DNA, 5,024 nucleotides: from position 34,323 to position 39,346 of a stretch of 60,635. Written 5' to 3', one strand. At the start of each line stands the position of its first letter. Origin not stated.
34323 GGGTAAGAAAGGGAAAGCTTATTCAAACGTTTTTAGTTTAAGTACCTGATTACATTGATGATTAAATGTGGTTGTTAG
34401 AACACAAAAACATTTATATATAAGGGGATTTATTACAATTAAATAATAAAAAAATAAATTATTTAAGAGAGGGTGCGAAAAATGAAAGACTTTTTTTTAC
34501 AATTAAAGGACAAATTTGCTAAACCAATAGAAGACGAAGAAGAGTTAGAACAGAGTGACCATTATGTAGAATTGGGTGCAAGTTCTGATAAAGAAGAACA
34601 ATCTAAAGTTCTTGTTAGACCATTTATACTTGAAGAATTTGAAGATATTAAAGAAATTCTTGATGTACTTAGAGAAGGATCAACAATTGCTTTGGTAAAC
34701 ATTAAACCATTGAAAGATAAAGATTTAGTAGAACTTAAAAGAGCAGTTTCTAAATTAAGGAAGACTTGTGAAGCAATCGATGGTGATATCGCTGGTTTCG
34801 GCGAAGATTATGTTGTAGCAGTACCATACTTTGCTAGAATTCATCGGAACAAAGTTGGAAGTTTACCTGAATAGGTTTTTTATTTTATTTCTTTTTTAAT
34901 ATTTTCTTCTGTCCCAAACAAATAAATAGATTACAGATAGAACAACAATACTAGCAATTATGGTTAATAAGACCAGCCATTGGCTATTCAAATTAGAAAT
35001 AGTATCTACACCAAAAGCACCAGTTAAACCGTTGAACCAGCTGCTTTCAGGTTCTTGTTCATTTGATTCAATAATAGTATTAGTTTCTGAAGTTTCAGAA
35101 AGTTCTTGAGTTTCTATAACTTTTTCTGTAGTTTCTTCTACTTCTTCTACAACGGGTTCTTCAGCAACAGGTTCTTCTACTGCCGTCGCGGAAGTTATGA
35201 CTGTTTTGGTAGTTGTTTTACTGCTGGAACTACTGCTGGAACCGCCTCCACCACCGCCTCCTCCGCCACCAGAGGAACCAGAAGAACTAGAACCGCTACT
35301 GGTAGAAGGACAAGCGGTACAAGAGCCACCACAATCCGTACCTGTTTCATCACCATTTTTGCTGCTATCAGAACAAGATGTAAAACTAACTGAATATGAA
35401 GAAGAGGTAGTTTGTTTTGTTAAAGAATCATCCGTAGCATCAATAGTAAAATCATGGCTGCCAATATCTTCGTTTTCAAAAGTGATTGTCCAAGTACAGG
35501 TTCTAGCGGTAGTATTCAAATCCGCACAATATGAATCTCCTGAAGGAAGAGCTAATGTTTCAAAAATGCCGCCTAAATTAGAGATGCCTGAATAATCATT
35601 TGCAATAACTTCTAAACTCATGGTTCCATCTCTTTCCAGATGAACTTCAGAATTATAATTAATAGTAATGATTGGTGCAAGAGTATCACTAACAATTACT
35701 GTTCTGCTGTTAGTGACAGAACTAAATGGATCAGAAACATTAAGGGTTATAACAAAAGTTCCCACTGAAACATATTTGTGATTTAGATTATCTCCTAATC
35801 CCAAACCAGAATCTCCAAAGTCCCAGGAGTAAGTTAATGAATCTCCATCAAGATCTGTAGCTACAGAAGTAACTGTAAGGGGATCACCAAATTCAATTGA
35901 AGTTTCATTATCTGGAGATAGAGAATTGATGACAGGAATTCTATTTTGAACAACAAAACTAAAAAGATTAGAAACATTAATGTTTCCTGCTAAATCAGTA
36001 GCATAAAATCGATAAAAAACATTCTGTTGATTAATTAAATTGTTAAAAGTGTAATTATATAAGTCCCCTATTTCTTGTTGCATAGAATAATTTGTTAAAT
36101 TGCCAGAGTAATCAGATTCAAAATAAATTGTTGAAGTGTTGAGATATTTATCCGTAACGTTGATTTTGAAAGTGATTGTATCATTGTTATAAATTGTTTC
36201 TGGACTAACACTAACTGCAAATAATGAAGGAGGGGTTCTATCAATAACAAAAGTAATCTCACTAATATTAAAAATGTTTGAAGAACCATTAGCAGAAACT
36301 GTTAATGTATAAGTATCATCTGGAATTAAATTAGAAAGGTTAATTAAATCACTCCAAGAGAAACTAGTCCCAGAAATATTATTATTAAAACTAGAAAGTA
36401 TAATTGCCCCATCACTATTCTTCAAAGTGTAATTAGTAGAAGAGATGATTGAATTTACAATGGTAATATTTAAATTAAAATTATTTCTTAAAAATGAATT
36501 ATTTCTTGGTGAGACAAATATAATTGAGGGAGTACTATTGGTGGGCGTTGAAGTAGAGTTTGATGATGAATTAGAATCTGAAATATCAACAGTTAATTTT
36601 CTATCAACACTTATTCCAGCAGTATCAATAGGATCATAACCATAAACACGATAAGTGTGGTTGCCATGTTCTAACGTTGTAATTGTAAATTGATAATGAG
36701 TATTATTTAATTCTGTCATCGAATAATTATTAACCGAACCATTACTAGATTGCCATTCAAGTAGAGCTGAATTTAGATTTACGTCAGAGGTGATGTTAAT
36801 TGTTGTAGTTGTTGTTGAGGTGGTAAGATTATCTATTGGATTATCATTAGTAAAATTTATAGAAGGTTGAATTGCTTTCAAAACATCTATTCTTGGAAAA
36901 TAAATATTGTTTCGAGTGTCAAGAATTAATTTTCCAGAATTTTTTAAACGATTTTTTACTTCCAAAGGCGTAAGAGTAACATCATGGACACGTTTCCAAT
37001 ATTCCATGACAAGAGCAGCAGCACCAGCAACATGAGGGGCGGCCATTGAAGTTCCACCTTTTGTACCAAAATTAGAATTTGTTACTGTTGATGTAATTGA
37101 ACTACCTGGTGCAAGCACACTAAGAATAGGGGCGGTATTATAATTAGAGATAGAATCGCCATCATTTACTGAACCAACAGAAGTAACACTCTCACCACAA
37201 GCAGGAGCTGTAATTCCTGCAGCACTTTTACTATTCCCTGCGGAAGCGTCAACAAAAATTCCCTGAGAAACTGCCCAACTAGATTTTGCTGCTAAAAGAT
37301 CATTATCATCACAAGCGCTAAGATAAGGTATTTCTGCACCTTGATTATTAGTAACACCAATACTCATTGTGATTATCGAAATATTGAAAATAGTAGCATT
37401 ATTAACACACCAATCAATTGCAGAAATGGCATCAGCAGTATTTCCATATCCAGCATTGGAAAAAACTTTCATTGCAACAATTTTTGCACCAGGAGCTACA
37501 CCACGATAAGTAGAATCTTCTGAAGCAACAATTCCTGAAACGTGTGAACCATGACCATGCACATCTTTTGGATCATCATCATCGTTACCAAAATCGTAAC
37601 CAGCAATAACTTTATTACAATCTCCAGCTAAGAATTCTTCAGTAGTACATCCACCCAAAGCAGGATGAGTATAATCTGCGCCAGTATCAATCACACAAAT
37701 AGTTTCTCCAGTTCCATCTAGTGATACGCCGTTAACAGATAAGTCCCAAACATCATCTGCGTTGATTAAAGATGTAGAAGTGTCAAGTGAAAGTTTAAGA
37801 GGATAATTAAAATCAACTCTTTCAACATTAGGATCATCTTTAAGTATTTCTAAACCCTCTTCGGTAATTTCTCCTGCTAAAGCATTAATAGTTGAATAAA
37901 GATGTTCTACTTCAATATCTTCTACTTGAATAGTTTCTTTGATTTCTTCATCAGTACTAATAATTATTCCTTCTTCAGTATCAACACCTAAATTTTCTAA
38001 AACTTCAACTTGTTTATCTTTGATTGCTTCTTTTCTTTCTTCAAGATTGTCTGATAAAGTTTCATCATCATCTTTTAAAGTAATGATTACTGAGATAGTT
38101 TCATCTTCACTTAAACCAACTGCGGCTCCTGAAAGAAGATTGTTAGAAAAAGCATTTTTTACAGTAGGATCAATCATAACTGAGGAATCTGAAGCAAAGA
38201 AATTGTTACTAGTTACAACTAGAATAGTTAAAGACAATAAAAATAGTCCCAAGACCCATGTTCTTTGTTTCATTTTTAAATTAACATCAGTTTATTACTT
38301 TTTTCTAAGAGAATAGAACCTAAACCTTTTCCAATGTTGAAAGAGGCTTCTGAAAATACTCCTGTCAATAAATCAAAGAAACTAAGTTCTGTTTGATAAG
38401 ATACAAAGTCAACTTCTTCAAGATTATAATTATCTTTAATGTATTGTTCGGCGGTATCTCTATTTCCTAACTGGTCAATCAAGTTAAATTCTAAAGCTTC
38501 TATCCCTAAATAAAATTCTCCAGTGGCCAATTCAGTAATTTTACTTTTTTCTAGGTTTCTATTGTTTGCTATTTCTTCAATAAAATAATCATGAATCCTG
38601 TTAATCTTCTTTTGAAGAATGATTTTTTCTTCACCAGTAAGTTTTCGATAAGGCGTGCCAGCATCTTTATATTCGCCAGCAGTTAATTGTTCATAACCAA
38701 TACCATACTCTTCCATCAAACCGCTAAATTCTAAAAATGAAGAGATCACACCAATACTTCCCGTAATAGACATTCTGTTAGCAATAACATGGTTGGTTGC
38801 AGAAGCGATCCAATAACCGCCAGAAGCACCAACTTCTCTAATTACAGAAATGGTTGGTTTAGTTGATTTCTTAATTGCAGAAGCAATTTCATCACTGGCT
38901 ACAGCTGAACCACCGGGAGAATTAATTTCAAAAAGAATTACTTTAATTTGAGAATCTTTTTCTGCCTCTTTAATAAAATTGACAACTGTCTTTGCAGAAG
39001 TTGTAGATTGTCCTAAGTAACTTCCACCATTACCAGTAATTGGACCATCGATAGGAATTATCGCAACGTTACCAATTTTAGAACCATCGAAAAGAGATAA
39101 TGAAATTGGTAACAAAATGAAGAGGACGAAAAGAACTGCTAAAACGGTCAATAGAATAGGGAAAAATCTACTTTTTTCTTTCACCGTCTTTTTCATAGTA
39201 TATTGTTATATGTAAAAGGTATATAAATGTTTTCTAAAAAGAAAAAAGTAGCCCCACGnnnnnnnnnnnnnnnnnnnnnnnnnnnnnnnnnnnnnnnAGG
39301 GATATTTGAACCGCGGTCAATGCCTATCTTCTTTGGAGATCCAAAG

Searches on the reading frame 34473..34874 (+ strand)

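Call 62: search_protein_families(library=pfam, proteins=[window:34473-34874:+], max_evalue=0.0001)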
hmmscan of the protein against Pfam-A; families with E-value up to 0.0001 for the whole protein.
window:34473-34874:+ (133 aa): 1 family
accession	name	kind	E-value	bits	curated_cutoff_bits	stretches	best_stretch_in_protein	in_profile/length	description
PF04472.17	SepF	-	1.7e-10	41.4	27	1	53-120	6-69/72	Cell division protein SepF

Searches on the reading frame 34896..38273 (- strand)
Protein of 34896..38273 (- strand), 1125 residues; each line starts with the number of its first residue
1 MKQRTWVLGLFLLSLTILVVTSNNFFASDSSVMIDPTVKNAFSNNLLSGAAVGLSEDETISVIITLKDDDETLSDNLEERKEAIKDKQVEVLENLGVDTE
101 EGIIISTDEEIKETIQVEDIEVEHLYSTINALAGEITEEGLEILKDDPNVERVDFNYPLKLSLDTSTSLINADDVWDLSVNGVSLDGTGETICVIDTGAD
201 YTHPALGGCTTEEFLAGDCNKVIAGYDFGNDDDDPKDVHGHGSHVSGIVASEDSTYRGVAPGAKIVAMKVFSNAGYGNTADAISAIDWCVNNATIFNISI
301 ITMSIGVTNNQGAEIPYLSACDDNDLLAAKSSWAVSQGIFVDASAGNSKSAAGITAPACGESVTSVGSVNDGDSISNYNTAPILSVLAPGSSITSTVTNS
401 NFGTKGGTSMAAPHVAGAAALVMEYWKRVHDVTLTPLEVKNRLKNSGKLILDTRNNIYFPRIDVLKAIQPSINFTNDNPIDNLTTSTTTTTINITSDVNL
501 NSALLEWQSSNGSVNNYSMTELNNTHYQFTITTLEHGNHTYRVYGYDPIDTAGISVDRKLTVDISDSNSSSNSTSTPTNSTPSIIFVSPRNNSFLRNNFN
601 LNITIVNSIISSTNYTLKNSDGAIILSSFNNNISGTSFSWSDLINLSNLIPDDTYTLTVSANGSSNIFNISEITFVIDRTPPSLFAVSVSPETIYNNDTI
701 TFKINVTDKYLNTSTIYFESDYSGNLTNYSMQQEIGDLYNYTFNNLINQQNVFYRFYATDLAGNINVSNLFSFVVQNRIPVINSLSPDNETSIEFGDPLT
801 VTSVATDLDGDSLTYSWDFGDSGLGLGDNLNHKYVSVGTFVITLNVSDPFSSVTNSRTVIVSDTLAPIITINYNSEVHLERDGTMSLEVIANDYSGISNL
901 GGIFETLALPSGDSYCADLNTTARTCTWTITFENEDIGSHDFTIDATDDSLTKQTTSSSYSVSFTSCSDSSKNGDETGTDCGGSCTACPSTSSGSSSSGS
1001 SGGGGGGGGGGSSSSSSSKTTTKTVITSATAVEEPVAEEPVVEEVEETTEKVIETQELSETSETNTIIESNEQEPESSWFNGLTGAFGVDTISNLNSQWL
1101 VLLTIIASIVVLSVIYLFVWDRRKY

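Call 14: search_protein_families(library=pfam, proteins=[window:34896-38273:-], max_evalue=0.00001)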
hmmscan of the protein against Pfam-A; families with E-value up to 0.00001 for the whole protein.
window:34896-38273:- (1125 aa): 3 families
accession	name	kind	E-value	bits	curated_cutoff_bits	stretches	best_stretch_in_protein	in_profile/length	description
PF00082.27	Peptidase_S8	-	2.1e-39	136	21.8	1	187-447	1-273/288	Subtilase family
PF00801.26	PKD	-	1.8e-14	53.9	23.5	1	788-861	7-80/80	PKD domain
PF18911.6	PKD_4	-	1.2e-10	41.7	27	1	780-859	4-81/85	PKD domain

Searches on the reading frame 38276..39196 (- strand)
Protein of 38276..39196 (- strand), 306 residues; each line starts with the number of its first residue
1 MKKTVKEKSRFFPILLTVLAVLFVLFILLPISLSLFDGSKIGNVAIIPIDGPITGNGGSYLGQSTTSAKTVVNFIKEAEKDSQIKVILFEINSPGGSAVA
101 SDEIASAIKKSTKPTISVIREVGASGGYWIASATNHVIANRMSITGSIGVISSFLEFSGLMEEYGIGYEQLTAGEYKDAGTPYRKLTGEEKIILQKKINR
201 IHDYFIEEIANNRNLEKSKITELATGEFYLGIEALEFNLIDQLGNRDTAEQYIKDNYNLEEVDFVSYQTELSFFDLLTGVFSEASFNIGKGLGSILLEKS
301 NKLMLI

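Call 62: search_protein_families(library=pfam, proteins=[window:38276-39196:-], max_evalue=0.0001)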
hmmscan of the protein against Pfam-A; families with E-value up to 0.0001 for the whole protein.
window:38276-39196:- (306 aa): 4 families
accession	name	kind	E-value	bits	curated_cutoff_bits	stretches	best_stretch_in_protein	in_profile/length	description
PF01343.23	Peptidase_S49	-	1.7e-43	148.7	24.9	1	108-258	2-152/154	Peptidase family S49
PF25145.1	NfeD1b_N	-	1.2e-09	38.4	40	1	75-152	23-99/189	NfeD1b, N-terminal domain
PF01972.22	SDH_protease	-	4.8e-07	29.5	31.3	1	69-148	79-155/286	ClpP-like SDH-type serine proteinase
PF00574.28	CLP_protease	-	6.1e-06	26.7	20.2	0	65-144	27-104/182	Clp protease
